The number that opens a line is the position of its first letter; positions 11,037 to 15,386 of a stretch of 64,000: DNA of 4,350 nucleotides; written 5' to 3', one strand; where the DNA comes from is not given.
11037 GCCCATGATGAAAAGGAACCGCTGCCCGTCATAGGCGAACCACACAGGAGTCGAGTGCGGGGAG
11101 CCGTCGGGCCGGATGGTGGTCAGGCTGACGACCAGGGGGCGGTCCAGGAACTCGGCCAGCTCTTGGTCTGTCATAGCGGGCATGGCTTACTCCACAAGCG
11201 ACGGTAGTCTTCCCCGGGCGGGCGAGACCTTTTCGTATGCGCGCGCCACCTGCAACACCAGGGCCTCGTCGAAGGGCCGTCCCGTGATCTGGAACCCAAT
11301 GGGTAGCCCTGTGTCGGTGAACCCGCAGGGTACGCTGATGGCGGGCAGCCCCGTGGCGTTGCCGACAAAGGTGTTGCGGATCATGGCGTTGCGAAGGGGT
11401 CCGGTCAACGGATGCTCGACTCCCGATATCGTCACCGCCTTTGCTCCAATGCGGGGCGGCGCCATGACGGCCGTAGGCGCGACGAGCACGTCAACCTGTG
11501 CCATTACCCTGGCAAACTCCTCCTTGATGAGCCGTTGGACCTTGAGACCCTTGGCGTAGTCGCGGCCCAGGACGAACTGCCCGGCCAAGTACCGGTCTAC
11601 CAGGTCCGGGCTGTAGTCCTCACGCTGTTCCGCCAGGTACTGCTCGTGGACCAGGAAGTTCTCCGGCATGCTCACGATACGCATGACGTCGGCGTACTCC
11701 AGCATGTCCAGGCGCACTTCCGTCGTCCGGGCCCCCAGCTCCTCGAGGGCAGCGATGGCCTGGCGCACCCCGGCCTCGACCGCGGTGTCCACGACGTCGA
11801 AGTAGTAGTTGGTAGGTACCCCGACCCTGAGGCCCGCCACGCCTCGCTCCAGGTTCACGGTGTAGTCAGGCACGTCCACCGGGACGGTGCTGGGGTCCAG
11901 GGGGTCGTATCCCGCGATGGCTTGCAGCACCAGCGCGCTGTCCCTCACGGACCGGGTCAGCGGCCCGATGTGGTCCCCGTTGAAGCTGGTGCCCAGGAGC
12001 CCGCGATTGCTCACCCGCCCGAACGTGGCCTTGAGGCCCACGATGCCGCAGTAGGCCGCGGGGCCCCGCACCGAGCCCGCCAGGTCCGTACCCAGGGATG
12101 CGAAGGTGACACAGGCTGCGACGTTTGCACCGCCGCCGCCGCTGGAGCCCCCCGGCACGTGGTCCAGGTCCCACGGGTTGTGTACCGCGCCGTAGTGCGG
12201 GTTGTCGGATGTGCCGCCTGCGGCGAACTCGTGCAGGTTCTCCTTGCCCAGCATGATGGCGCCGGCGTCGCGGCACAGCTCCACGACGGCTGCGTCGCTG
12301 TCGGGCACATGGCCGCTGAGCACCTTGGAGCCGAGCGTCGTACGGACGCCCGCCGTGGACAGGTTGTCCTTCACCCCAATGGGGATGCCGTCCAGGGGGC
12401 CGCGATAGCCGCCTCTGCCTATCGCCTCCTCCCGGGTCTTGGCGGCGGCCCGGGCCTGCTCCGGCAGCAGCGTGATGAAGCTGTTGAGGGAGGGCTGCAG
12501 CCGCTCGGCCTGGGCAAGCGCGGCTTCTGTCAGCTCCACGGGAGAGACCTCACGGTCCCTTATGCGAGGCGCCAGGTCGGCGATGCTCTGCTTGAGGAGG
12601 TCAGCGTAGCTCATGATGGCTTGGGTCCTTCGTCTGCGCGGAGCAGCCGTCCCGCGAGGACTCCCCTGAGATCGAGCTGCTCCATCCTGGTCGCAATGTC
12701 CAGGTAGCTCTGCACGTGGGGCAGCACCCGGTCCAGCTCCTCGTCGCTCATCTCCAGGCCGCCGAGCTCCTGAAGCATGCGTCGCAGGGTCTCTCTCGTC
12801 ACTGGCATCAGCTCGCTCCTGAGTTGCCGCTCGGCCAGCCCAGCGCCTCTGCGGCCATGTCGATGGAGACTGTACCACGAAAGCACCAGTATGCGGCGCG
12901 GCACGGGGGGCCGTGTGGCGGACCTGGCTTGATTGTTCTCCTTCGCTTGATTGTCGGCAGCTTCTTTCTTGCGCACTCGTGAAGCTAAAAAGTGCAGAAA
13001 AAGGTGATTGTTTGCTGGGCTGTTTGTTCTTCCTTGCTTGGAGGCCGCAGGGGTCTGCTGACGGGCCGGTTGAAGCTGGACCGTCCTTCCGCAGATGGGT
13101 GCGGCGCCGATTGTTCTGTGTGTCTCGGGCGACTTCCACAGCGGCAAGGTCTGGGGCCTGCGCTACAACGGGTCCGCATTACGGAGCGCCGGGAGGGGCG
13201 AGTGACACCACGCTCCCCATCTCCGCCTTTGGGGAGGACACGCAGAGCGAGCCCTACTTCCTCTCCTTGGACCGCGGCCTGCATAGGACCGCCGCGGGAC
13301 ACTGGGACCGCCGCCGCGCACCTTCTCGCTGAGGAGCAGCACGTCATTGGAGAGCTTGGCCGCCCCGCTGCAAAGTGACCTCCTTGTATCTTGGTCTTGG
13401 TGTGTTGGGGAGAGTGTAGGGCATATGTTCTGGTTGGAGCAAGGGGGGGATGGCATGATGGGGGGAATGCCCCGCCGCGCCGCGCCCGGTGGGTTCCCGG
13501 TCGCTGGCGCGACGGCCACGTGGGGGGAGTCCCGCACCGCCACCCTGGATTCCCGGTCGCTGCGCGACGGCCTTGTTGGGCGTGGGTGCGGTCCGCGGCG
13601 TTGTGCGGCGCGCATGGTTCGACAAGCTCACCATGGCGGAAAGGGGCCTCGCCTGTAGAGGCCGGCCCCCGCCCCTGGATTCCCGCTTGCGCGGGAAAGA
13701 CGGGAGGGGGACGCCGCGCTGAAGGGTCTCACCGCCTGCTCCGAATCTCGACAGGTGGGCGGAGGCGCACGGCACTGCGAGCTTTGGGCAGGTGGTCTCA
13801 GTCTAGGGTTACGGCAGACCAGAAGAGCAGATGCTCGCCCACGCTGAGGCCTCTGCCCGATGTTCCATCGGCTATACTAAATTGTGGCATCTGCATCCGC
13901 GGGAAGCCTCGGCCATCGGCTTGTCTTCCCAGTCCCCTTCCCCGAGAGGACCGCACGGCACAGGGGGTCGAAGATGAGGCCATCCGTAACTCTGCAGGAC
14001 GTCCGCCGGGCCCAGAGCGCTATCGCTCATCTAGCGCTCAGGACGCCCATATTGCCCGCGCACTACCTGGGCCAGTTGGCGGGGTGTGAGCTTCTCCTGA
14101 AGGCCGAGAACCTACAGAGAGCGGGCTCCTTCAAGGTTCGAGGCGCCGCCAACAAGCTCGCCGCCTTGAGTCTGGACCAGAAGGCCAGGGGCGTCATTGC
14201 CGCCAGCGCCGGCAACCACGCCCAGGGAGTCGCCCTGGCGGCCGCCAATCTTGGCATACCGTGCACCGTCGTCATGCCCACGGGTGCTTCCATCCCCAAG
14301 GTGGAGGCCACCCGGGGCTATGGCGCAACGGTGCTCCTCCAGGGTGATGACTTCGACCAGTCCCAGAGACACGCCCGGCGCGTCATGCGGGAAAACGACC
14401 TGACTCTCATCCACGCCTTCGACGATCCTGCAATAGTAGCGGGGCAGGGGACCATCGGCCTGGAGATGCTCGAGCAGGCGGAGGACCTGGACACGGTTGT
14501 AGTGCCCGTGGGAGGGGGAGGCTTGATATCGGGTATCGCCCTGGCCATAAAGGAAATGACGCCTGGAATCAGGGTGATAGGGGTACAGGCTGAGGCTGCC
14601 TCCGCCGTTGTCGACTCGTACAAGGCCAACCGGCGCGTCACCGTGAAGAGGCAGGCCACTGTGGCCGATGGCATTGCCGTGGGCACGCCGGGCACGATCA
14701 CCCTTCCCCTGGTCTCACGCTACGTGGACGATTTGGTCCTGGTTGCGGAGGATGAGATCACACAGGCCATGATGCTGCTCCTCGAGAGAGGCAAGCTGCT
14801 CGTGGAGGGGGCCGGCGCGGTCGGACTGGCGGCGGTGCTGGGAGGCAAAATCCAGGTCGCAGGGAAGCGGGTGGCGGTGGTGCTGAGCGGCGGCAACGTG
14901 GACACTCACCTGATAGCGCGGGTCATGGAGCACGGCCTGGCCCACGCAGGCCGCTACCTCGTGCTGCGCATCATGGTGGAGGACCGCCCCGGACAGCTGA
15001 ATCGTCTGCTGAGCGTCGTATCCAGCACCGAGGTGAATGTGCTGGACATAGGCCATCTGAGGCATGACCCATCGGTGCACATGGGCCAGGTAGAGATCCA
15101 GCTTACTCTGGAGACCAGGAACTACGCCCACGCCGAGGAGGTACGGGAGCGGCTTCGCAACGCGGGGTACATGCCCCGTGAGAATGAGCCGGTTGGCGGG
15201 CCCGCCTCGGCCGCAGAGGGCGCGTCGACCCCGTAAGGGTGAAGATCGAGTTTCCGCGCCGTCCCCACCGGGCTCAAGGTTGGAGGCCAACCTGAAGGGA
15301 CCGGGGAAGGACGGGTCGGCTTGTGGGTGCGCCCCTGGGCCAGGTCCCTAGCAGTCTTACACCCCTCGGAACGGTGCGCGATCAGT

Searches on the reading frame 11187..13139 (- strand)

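Call 40: search_protein_families(library=pfam, proteins=[window:11187-13139:-], max_evalue=0.00001)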
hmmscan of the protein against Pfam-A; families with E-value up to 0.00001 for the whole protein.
window:11187-13139:- (650 aa): 1 family
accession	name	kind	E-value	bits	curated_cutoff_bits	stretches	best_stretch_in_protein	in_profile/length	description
PF01425.27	Amidase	-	4.3e-115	385.7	27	1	202-629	1-445/445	Amidase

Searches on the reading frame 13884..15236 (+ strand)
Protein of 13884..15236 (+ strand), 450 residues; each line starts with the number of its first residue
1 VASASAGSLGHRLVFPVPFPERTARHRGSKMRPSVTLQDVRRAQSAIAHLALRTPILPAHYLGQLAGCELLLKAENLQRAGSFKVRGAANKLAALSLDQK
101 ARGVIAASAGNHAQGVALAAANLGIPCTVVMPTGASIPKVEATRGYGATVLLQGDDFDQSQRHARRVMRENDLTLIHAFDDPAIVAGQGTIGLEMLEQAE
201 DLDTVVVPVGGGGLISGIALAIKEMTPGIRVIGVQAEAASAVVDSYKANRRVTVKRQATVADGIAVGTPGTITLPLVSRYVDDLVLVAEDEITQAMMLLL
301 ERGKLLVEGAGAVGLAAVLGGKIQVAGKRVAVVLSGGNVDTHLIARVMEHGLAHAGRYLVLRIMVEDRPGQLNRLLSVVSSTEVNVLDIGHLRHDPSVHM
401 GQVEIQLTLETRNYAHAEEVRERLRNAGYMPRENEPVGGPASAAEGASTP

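Call 40: search_protein_families(library=pfam, proteins=[window:13884-15236:+], max_evalue=0.00001)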
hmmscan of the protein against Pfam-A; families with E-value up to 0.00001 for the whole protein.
window:13884-15236:+ (450 aa): 3 families
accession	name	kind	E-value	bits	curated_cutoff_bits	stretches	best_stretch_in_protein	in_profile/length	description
PF00291.31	PALP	-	2.9e-86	289.9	35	1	52-336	6-295/295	Pyridoxal-phosphate dependent enzyme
PF13291.12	ACT_4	-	2e-07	32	27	1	361-426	9-71/80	ACT domain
PF01842.31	ACT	-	7e-06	26.2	27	0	360-426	2-63/66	ACT domain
